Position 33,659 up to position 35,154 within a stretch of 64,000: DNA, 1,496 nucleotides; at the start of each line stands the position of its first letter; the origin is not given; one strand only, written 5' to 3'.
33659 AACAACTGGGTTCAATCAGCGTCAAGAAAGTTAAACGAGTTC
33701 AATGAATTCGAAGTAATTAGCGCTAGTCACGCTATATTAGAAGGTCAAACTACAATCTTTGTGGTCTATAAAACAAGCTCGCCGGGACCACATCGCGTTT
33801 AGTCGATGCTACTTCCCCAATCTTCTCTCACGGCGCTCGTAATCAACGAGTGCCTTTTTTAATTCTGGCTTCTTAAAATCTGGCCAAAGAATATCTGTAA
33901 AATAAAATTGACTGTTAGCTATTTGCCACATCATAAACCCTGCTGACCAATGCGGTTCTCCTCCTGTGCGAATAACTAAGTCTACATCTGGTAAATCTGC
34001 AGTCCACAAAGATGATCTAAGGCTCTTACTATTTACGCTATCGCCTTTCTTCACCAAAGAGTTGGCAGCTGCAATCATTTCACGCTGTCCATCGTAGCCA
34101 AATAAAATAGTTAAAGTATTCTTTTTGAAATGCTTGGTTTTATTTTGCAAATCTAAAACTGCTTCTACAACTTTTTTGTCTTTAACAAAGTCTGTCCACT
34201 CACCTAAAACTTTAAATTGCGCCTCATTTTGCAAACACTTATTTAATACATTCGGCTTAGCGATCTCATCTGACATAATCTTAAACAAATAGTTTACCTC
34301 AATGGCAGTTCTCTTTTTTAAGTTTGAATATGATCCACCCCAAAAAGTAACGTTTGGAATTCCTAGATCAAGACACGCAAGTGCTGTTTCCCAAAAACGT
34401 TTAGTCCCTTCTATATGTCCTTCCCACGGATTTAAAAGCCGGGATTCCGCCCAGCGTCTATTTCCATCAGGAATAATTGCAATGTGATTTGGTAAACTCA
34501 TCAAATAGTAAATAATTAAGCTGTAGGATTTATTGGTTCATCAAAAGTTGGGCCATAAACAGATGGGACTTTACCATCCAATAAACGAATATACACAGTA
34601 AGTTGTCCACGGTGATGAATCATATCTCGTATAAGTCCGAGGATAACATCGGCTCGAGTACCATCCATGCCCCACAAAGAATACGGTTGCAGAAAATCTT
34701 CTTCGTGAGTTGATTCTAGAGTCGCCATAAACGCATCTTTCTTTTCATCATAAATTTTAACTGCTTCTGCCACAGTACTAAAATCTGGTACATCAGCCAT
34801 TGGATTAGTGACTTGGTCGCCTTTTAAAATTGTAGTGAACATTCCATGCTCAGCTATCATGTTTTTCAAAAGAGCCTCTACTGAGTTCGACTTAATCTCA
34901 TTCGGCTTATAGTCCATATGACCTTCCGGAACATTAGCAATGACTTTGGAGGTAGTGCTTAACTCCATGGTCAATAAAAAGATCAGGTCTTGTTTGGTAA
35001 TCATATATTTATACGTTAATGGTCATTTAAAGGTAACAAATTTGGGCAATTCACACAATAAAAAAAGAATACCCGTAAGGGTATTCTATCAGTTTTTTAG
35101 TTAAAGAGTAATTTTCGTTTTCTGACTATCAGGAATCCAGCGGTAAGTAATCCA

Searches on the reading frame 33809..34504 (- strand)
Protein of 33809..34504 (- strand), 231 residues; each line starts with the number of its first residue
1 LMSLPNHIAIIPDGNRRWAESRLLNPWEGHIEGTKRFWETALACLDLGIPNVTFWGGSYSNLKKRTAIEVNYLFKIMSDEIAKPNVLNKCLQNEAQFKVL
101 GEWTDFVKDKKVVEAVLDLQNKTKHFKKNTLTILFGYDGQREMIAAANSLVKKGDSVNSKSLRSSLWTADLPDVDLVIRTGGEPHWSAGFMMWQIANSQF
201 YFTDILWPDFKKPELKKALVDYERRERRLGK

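Call 18: search_protein_families(library=pfam, proteins=[window:33809-34504:-])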
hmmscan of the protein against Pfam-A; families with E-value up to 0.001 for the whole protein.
window:33809-34504:- (231 aa): 1 family
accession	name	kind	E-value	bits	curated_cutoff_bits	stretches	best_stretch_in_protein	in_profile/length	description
PF01255.24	Prenyltransf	-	1.2e-53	182.4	27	1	11-230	1-219/219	Putative undecaprenyl diphosphate synthase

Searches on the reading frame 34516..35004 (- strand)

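Call 18: search_protein_families(library=pfam, proteins=[window:34516-35004:-])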
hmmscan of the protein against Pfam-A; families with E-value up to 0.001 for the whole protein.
window:34516-35004:- (162 aa): 1 family
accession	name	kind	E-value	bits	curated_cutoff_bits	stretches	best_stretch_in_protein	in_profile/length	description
PF05163.17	DinB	-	9.5e-13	48.9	23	1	16-156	17-159/165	DinB family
